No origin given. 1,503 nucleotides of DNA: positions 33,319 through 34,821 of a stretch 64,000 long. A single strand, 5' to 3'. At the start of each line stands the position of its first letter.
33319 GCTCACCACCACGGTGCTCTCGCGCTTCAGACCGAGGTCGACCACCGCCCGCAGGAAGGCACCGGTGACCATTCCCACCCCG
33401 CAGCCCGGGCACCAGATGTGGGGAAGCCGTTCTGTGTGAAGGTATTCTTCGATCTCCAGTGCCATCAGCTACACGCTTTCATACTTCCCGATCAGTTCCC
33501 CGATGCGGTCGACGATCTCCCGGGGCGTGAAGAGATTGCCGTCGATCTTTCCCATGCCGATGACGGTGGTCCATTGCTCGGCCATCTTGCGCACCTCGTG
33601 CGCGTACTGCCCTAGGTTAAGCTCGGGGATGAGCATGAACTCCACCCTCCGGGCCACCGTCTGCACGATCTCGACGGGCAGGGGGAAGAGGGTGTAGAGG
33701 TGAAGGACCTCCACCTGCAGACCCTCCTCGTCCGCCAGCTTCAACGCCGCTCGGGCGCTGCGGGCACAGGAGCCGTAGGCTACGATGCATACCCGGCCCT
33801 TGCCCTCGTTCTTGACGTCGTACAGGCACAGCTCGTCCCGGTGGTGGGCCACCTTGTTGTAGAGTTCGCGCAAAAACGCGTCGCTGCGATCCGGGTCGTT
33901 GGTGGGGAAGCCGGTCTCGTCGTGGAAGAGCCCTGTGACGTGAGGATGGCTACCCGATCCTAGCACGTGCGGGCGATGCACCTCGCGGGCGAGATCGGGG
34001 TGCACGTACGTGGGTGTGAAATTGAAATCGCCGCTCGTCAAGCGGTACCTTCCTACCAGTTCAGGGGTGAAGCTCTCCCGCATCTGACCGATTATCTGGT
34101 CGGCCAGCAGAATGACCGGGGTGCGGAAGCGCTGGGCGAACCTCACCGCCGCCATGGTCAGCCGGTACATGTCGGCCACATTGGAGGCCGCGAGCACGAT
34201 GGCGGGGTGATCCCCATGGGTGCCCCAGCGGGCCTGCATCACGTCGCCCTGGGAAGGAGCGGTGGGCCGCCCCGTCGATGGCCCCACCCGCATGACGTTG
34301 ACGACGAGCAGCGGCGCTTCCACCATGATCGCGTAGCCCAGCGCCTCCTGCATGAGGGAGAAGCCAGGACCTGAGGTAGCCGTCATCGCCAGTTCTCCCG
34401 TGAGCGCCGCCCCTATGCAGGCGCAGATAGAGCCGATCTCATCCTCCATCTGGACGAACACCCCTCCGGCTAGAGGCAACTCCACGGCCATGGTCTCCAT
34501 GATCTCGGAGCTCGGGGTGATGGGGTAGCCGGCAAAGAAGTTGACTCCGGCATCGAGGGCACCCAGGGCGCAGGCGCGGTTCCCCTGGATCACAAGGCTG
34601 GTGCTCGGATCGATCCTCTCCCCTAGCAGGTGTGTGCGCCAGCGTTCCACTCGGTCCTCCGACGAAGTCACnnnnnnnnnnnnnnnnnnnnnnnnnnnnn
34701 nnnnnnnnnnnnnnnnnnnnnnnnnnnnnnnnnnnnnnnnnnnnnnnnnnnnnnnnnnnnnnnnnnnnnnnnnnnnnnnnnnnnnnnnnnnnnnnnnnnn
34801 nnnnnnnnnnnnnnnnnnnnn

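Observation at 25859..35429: Two tandem 2-oxoacid:ferredoxin oxidoreductases wired to a BcrAD/HgdC-type ATPase pair, a ferredoxin and a NuoG-like Fe-S protein, with no dehydratase/reductase catalytic partner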

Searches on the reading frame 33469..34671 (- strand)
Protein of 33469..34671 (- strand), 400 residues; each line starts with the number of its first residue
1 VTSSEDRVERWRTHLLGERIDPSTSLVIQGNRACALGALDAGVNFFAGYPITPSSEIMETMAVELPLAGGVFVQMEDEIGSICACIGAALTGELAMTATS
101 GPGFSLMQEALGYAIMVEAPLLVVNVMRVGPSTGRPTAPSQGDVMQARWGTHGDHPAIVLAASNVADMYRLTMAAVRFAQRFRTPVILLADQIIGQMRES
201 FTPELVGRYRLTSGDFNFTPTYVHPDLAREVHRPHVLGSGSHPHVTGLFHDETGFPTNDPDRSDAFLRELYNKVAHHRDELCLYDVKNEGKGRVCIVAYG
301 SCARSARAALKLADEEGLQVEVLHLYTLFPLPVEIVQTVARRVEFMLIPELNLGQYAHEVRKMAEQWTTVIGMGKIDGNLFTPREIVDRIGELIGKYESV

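Call 4: search_protein_families(library=pfam, max_evalue=0.01, proteins=[window:33472-34671:-])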
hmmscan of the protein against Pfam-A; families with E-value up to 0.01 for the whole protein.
seq(400 aa): 3 families
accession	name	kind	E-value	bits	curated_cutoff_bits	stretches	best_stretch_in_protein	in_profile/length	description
PF01855.24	POR_N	-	1.1e-60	205.8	27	1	37-259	2-220/231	Pyruvate flavodoxin/ferredoxin oxidoreductase, thiamine diP-bdg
PF17147.9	PFOR_II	-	3.1e-12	47.2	27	1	294-386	3-102/102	Pyruvate:ferredoxin oxidoreductase core domain II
PF02780.25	Transketolase_C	-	5.5e-07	30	25.9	1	291-349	9-67/124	Transketolase, C-terminal domain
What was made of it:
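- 33469..34671 (-): OFOR alpha subunit, copy 1. PF01855 + PF17147 (call 4).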

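Call 5: search_protein_families(library=ncbifam, max_evalue=0.001, proteins=[window:33469-34671:-])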
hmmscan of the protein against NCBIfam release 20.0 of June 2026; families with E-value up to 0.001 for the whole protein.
window:33469-34671:- (400 aa): 13 families
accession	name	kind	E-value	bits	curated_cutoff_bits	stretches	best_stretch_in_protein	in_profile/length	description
NF006412.0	PRK08659.1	equivalog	7.7e-140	466.4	411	1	26-392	6-375/378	2-oxoacid:acceptor oxidoreductase subunit alpha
TIGR03710.1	OAFO_sf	subfamily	4.4e-104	349.1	482.75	1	19-390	187-561/561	2-oxoacid:acceptor oxidoreductase subunit alpha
NF007206.0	PRK09627.1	equivalog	9.9e-99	330.8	579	1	26-392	4-374/375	2-oxoglutarate synthase subunit alpha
NF005507.0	PRK07119.1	subfamily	2.3e-75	253.6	399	2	25-203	4-182/352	3-methyl-2-oxobutanoate dehydrogenase subunit VorB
NF041170.1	Oxoac_fdxalpha_Archa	equivalog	3e-65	220.8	800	1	23-396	233-625/636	2-oxoacid:ferredoxin oxidoreductase subunit alpha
NF007201.0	PRK09622.1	equivalog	4.3e-19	68.7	590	1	24-338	9-314/405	2-oxoacid:ferredoxin oxidoreductase subunit alpha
NF040682.1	PorA_Arch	equivalog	1.7e-17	63.5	550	1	26-128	4-108/387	pyruvate synthase subunit PorA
NF006232.0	PRK08366.1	equivalog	4.5e-17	61.7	646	1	26-188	8-166/394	2-ketoisovalerate ferredoxin oxidoreductase subunit alpha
TIGR03336.1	IOR_alpha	equivalog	8.4e-16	57.4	650.9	2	28-200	5-171/595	indolepyruvate ferredoxin oxidoreductase subunit alpha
NF006233.0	PRK08367.1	equivalog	2e-13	50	625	1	27-122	6-103/394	pyruvate ferredoxin oxidoreductase subunit alpha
NF045764.1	PhenlGlyoxDHPadG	equivalog_domain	8.1e-13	47.6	700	1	25-129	2-108/398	NADH-dependent phenylglyoxylate dehydrogenase subunit alpha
NF045791.1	OxalOxredalpha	equivalog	0.00023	20.3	500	0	28-109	7-90/395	oxalate oxidoreductase subunit alpha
NF006667.0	PRK09212.1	subfamily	0.00074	18.5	321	0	280-343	191-253/327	pyruvate dehydrogenase complex E1 component subunit beta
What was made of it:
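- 33469..34671 (-): NCBIfam PRK08659 466 bits, above the 411 cut-off (call 5).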

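Call 52: find_homologous_proteins(query=window:33469-34671:-, max_evalue=1e-30)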
Query window:33469-34671:- (400 aa): 8000 proteins with E <= 1e-30 among 8000 candidates; the best 120 are listed.
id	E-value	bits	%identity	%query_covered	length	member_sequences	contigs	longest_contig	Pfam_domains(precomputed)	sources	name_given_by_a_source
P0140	7.4e-262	886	99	98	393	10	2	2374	PF01855.25,PF17147.10,PF02780.26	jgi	jgi:2-oxoglutarate/2-oxoacid ferredoxin oxidoreductase subunit alpha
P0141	2.3e-233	792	88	98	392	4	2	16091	PF01855.25,PF17147.10,PF02780.26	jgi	jgi:2-oxoglutarate ferredoxin oxidoreductase subunit alpha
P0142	9.0e-231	784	86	98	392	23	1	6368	PF01855.25,PF17147.10,PF02780.26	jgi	-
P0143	1.4e-230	783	84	100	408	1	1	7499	PF01855.25,PF17147.10,PF02780.26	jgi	-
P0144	2.1e-229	779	85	98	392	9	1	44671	PF01855.25,PF17147.10,PF02780.26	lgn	-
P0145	1.1e-228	777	86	98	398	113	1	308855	PF01855.25,PF17147.10,PF02780.26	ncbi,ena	-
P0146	9.1e-228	774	85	98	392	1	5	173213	PF01855.25,PF17147.10,PF02780.26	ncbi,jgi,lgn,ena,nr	ncbi:MAG: 2-oxoacid:acceptor oxidoreductase subunit alpha [Actinobacteria bacterium]|jgi:2-oxoglutar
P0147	5.7e-227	771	84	98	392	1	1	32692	PF01855.25,PF17147.10,PF02780.26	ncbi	-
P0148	4.6e-226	768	84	100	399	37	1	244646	PF01855.25,PF17147.10,PF02780.26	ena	-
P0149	7.6e-226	768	84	98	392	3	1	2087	PF01855.25,PF17147.10,PF02780.26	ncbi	-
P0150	5.8e-225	765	83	98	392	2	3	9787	PF01855.25,PF17147.10,PF02780.26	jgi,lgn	-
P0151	7.4e-225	764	84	98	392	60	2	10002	PF01855.25,PF17147.10,PF02780.26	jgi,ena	-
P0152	1.1e-224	764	84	98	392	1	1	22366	PF01855.25,PF17147.10,PF02780.26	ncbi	-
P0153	1.3e-223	760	84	98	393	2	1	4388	PF01855.25,PF17147.10,PF02780.26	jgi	jgi:2-oxoglutarate ferredoxin oxidoreductase subunit alpha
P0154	3.7e-223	759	86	98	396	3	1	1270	PF01855.25,PF17147.10,PF02780.26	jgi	jgi:2-oxoglutarate ferredoxin oxidoreductase subunit alpha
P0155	4.4e-223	758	84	98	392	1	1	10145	PF01855.25,PF17147.10,PF02780.26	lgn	-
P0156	1.3e-221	754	82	98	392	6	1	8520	PF01855.25,PF17147.10,PF02780.26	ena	-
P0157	1.1e-220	751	83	98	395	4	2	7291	PF01855.25,PF17147.10,PF02780.26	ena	-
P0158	1.6e-220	750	82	98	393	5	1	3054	PF01855.25,PF17147.10,PF02780.26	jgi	jgi:2-oxoglutarate/2-oxoacid ferredoxin oxidoreductase subunit alpha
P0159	7.2e-220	748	82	98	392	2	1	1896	PF01855.25,PF17147.10,PF02780.26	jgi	jgi:2-oxoglutarate ferredoxin oxidoreductase subunit alpha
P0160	8.3e-220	748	81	98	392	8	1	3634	PF01855.25,PF17147.10,PF02780.26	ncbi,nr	ncbi:MAG: 2-oxoacid:acceptor oxidoreductase subunit alpha [Thermoleophilia bacterium]|nr:2-oxoacid:a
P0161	8.9e-220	748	81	98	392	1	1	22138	PF01855.25,PF17147.10,PF02780.26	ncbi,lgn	ncbi:MAG: 2-oxoacid:acceptor oxidoreductase subunit alpha [Thermoleophilia bacterium]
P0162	2.0e-219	746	81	98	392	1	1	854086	PF01855.25,PF17147.10,PF02780.26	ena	-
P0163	2.2e-219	746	82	98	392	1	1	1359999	PF01855.25,PF17147.10,PF02780.26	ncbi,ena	-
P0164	3.7e-219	746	83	98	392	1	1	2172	PF01855.25,PF17147.10,PF02780.26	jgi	jgi:2-oxoglutarate ferredoxin oxidoreductase subunit alpha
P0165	8.8e-219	744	82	100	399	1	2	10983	PF01855.25,PF17147.10,PF02780.26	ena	-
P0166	1.1e-218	744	81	98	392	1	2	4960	PF01855.25,PF17147.10,PF02780.26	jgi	jgi:2-oxoglutarate ferredoxin oxidoreductase subunit alpha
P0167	1.7e-218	743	82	98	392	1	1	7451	PF01855.25,PF17147.10,PF02780.26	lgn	-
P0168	1.5e-217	740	82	98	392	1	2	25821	PF01855.25,PF17147.10,PF02780.26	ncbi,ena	-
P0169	2.0e-217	740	81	98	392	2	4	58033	PF01855.25,PF17147.10,PF02780.26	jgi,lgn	-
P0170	2.3e-217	740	82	98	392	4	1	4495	PF01855.25,PF17147.10,PF02780.26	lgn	-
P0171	6.0e-217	738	82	98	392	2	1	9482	PF01855.25,PF17147.10,PF02780.26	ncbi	-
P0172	1.7e-216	737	81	98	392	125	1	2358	PF01855.25,PF17147.10,PF02780.26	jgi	jgi:2-oxoglutarate ferredoxin oxidoreductase subunit alpha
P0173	8.2e-216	734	81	98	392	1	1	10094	PF01855.25,PF17147.10,PF02780.26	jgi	jgi:2-oxoglutarate ferredoxin oxidoreductase subunit alpha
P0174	1.7e-215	733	81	98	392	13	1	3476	PF01855.25,PF17147.10,PF02780.26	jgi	-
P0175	2.6e-215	733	81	98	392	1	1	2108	PF01855.25,PF17147.10,PF02780.26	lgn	-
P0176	3.7e-215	732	80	98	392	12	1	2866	PF01855.25,PF17147.10,PF02780.26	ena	-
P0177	4.4e-215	732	80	98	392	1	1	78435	PF01855.25,PF17147.10,PF02780.26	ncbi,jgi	-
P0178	8.6e-215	731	81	98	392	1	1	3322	PF01855.25,PF17147.10,PF02780.26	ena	-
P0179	1.8e-214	730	79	98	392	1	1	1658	PF01855.25,PF17147.10,PF02780.26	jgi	jgi:2-oxoglutarate ferredoxin oxidoreductase subunit alpha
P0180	3.5e-214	729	81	98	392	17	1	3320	PF01855.25,PF17147.10,PF02780.26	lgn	-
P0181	6.5e-214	728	80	98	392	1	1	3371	PF01855.25,PF17147.10,PF02780.26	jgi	jgi:2-oxoglutarate ferredoxin oxidoreductase subunit alpha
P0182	1.0e-213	728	79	98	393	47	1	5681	PF01855.25,PF17147.10,PF02780.26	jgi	jgi:2-oxoglutarate/2-oxoacid ferredoxin oxidoreductase subunit alpha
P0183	4.1e-212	722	80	98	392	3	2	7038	PF01855.25,PF17147.10,PF02780.26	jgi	jgi:2-oxoglutarate/2-oxoacid ferredoxin oxidoreductase subunit alpha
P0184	5.4e-212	722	79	98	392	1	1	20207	PF01855.25,PF17147.10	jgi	-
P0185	1.6e-211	720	79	98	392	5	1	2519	PF01855.25,PF17147.10,PF02780.26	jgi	jgi:2-oxoglutarate ferredoxin oxidoreductase subunit alpha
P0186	9.4e-211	718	83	94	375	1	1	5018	PF01855.25,PF17147.10,PF02780.26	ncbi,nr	ncbi:MAG: hypothetical protein A2W26_07315 [Acidobacteria bacterium RBG_16_64_8]|nr:MAG: hypothetica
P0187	6.1e-209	712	78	98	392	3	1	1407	PF01855.25,PF17147.10,PF02780.26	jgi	jgi:2-oxoglutarate ferredoxin oxidoreductase subunit alpha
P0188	6.9e-209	712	78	98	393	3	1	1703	PF01855.25,PF17147.10,PF02780.26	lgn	-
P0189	1.5e-207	707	82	94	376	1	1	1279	PF01855.25,PF17147.10,PF02780.26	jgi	jgi:2-oxoglutarate ferredoxin oxidoreductase subunit alpha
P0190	2.0e-206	704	80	97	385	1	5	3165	PF01855.25,PF17147.10,PF02780.26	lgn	-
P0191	3.4e-206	703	80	96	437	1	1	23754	PF01855.25,PF17147.10,PF02780.26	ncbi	-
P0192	1.2e-200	685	78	96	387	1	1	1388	PF01855.25,PF17147.10,PF02780.26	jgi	jgi:2-oxoglutarate ferredoxin oxidoreductase subunit alpha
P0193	2.4e-197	674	86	86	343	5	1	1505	PF01855.25,PF17147.10,PF02780.26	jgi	jgi:2-oxoglutarate ferredoxin oxidoreductase subunit alpha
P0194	8.6e-197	672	75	97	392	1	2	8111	PF01855.25,PF17147.10,PF02780.26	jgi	jgi:2-oxoglutarate/2-oxoacid ferredoxin oxidoreductase subunit alpha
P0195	4.0e-190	650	73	97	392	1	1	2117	PF01855.25,PF17147.10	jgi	jgi:2-oxoglutarate/2-oxoacid ferredoxin oxidoreductase subunit alpha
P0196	2.3e-189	647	84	82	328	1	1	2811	PF01855.25,PF17147.10,PF02780.26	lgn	-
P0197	6.9e-186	636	83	82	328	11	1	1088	PF01855.25,PF17147.10,PF02780.26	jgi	jgi:2-oxoglutarate ferredoxin oxidoreductase subunit alpha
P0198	1.6e-176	605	86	76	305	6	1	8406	PF01855.25,PF17147.10,PF02780.26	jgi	jgi:2-oxoglutarate ferredoxin oxidoreductase subunit alpha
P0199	5.1e-171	587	85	74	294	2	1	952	PF01855.25,PF17147.10,PF02780.26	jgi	jgi:2-oxoglutarate ferredoxin oxidoreductase subunit alpha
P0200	2.8e-169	581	70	97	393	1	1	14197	PF01855.25,PF17147.10,PF02780.26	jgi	jgi:2-oxoglutarate ferredoxin oxidoreductase subunit alpha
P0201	2.1e-150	519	79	69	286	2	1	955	PF01855.25,PF17147.10,PF02780.26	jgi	jgi:2-oxoglutarate ferredoxin oxidoreductase subunit alpha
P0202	1.5e-139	483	81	67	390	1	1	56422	PF01855.25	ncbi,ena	-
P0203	1.0e-131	458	72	70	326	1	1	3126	PF01855.25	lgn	-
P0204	2.2e-128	447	85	57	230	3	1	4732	PF01855.25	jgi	jgi:2-oxoglutarate ferredoxin oxidoreductase subunit alpha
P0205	6.6e-125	435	75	68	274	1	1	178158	PF01855.25,PF17147.10,PF02780.26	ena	-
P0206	8.1e-112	392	53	90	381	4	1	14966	PF01855.25,PF17147.10,PF02780.26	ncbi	-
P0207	3.0e-111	390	52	91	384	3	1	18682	PF01855.25,PF17147.10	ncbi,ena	-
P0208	1.2e-110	388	53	92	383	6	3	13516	PF01855.25,PF17147.10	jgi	-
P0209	1.3e-109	385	50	92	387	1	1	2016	PF01855.25,PF17147.10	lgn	-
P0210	2.4e-109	384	51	93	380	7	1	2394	PF01855.25,PF17147.10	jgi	jgi:2-oxoglutarate/2-oxoacid ferredoxin oxidoreductase subunit alpha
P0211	3.8e-109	383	50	92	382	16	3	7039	PF01855.25,PF17147.10,PF02780.26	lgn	-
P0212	4.4e-109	383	50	96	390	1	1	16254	PF01855.25,PF17147.10,PF02780.26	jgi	jgi:2-oxoglutarate ferredoxin oxidoreductase subunit alpha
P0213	5.0e-109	383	79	56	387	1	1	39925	PF01855.25,PF17147.10,PF02780.26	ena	-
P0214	6.1e-109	383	50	91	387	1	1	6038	PF01855.25,PF17147.10,PF02780.26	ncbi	ncbi:MAG: 2-oxoacid:acceptor oxidoreductase subunit alpha [Anaerolineae bacterium]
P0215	9.8e-109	382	51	91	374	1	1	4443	PF01855.25,PF17147.10,PF02780.26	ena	-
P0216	1.0e-108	382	51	91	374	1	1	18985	PF01855.25,PF17147.10,PF02780.26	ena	-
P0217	1.0e-108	382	50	91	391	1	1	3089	PF01855.25,PF17147.10,PF02780.26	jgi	jgi:2-oxoglutarate/2-oxoacid ferredoxin oxidoreductase subunit alpha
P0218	1.1e-108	382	50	91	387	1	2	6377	PF01855.25,PF17147.10,PF02780.26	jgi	jgi:2-oxoglutarate/2-oxoacid ferredoxin oxidoreductase subunit alpha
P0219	1.8e-108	381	52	91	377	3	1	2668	PF01855.25,PF17147.10,PF02780.26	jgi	-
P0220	2.9e-108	380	49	94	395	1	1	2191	PF01855.25,PF17147.10,PF02780.26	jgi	jgi:2-oxoglutarate ferredoxin oxidoreductase subunit alpha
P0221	3.3e-108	380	51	91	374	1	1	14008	PF01855.25,PF17147.10,PF02780.26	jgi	jgi:2-oxoglutarate ferredoxin oxidoreductase subunit alpha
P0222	3.4e-108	380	51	91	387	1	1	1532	PF01855.25,PF17147.10,PF02780.26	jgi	-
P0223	5.2e-108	380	49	92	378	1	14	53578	PF01855.25,PF17147.10,PF02780.26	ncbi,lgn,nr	ncbi:MAG: 2-oxoglutarate/2-oxoacid ferredoxin oxidoreductase subunit alpha [Thermosediminibacterales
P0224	5.6e-108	379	50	91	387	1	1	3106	PF01855.25,PF17147.10,PF02780.26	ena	-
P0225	6.5e-108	379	51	91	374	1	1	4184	PF01855.25,PF17147.10,PF02780.26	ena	-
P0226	6.7e-108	379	51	91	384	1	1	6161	PF01855.25,PF17147.10,PF02780.26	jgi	jgi:2-oxoglutarate ferredoxin oxidoreductase subunit alpha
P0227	6.9e-108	379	51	92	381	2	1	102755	PF01855.25,PF17147.10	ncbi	-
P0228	7.4e-108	379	52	90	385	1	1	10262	PF01855.25,PF17147.10,PF02780.26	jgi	jgi:2-oxoglutarate ferredoxin oxidoreductase subunit alpha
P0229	9.3e-108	379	49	92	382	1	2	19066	PF01855.25,PF17147.10,PF02780.26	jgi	jgi:2-oxoglutarate ferredoxin oxidoreductase subunit alpha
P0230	1.3e-107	378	52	91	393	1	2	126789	PF01855.25,PF17147.10,PF02780.26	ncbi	-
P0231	1.4e-107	378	52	91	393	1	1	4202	PF01855.25,PF17147.10,PF02780.26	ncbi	-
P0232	1.4e-107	378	51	93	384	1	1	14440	PF01855.25,PF17147.10,PF02780.26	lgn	-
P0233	1.5e-107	378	51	91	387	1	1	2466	PF01855.25,PF17147.10,PF02780.26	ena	-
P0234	2.1e-107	378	48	91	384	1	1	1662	PF01855.25,PF17147.10,PF02780.26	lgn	-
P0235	2.5e-107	377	51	91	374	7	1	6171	PF01855.25,PF17147.10,PF02780.26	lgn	-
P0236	3.0e-107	377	52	91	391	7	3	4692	PF01855.25,PF17147.10,PF02780.26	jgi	-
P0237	3.2e-107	377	50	91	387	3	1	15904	PF01855.25,PF17147.10,PF02780.26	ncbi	-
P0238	3.5e-107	377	48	95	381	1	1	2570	PF01855.25,PF17147.10,PF02780.26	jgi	jgi:2-oxoglutarate ferredoxin oxidoreductase subunit alpha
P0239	3.6e-107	377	50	92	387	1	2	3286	PF01855.25,PF17147.10,PF02780.26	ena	-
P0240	3.7e-107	377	50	91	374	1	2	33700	PF01855.25,PF17147.10,PF02780.26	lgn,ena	-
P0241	3.9e-107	377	51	92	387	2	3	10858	PF01855.25,PF17147.10,PF02780.26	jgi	jgi:2-oxoglutarate ferredoxin oxidoreductase subunit alpha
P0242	4.5e-107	376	51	91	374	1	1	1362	PF01855.25,PF17147.10,PF02780.26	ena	-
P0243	4.5e-107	376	52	90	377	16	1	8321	PF01855.25,PF17147.10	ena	-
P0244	5.1e-107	376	51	92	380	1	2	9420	PF01855.25,PF17147.10,PF02780.26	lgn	-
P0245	5.5e-107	376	51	91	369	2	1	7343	PF01855.25,PF17147.10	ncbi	ncbi:MAG: 2-oxoacid:acceptor oxidoreductase subunit alpha [Bacillota bacterium]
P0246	6.6e-107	376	51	91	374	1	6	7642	PF01855.25,PF17147.10,PF02780.26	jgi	jgi:2-oxoglutarate ferredoxin oxidoreductase subunit alpha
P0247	7.6e-107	376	52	92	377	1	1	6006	PF01855.25,PF17147.10,PF02780.26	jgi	jgi:2-oxoglutarate ferredoxin oxidoreductase subunit alpha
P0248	7.7e-107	376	50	92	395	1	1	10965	PF01855.25,PF17147.10,PF02780.26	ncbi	-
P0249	8.8e-107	376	50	93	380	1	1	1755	PF01855.25,PF17147.10,PF02780.26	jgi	jgi:2-oxoglutarate ferredoxin oxidoreductase subunit alpha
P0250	1.1e-106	375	52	92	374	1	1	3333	PF01855.25,PF17147.10,PF02780.26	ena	-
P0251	1.3e-106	375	50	91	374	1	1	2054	PF01855.25,PF17147.10,PF02780.26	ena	-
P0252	1.3e-106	375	52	92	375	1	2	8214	PF01855.25,PF17147.10,PF02780.26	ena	-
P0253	1.3e-106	375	49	93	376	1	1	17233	PF01855.25,PF17147.10,PF02780.26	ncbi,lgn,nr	ncbi:MAG TPA: 2-oxoacid:acceptor oxidoreductase subunit alpha [Candidatus Limnocylindrales bacterium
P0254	1.7e-106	375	51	91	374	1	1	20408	PF01855.25,PF17147.10,PF02780.26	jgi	jgi:2-oxoglutarate ferredoxin oxidoreductase subunit alpha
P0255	1.8e-106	375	50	91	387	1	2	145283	PF01855.25,PF17147.10,PF02780.26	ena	-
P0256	1.8e-106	375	50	91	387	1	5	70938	PF01855.25,PF17147.10,PF02780.26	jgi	jgi:2-oxoglutarate ferredoxin oxidoreductase subunit alpha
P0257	1.8e-106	374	50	92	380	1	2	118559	PF01855.25,PF17147.10,PF02780.26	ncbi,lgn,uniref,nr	ncbi:2-oxoacid:acceptor oxidoreductase subunit alpha [Calderihabitans maritimus]|uniref:2-oxoacid:fe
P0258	1.9e-106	374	50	91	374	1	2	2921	PF01855.25,PF17147.10,PF02780.26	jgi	jgi:2-oxoglutarate ferredoxin oxidoreductase subunit alpha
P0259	1.9e-106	374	49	91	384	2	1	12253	PF01855.25,PF17147.10,PF02780.26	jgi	-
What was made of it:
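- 33469..34671 (-): Orthologues at 78-99% identity in Actinomycetota MAGs (call 52).
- Closest known: Four-subunit 2-oxoglutarate/2-oxoacid:ferredoxin oxidoreductases. Same: The nearest outside homologue is Calderihabitans at 50% identity (calls 4, 5, 52).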

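Call 53: find_encoding_contigs(protein=P0162, flank=10000, max_places=1)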
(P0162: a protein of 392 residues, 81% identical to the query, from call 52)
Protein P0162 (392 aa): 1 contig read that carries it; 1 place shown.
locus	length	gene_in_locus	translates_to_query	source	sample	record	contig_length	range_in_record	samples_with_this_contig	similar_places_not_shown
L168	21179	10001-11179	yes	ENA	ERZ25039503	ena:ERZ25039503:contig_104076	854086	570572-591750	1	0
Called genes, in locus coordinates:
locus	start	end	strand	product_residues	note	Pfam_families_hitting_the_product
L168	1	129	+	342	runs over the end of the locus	PF04055:Radical_SAM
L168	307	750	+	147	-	PF13581:HATPase_c_2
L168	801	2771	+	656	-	PF19516:DUF6049 (faint)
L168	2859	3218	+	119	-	-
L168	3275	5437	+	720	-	PF00082:Peptidase_S8, PF00395:SLH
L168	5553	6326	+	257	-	PF00106:adh_short, PF08659:KR, PF13561:adh_short_C2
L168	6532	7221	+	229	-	PF25087:GMPPB_C (faint), PF21711:DCTN5 (weak), PF00132:Hexapep, PF14602:Hexapep_2 (weak)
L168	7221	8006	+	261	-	PF00106:adh_short, PF08659:KR, PF13561:adh_short_C2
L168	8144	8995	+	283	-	PF04228:Zn_peptidase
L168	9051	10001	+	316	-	PF09924:LPG_synthase_C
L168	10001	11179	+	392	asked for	PF01855:POR_N, PF02780:Transketolase_C, PF17147:PFOR_II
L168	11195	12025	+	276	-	PF02775:TPP_enzyme_C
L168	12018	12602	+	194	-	PF01558:POR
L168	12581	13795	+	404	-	PF12704:MacB_PCD (weak), PF02687:FtsX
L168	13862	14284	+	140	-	PF14387:DUF4418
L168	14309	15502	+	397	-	PF12704:MacB_PCD (weak), PF02687:FtsX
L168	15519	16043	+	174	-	PF00005:ABC_tran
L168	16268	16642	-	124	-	PF00486:Trans_reg_C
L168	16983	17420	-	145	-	PF02518:HATPase_c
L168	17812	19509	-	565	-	PF02702:KdpD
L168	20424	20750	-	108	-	-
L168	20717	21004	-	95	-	PF00702:Hydrolase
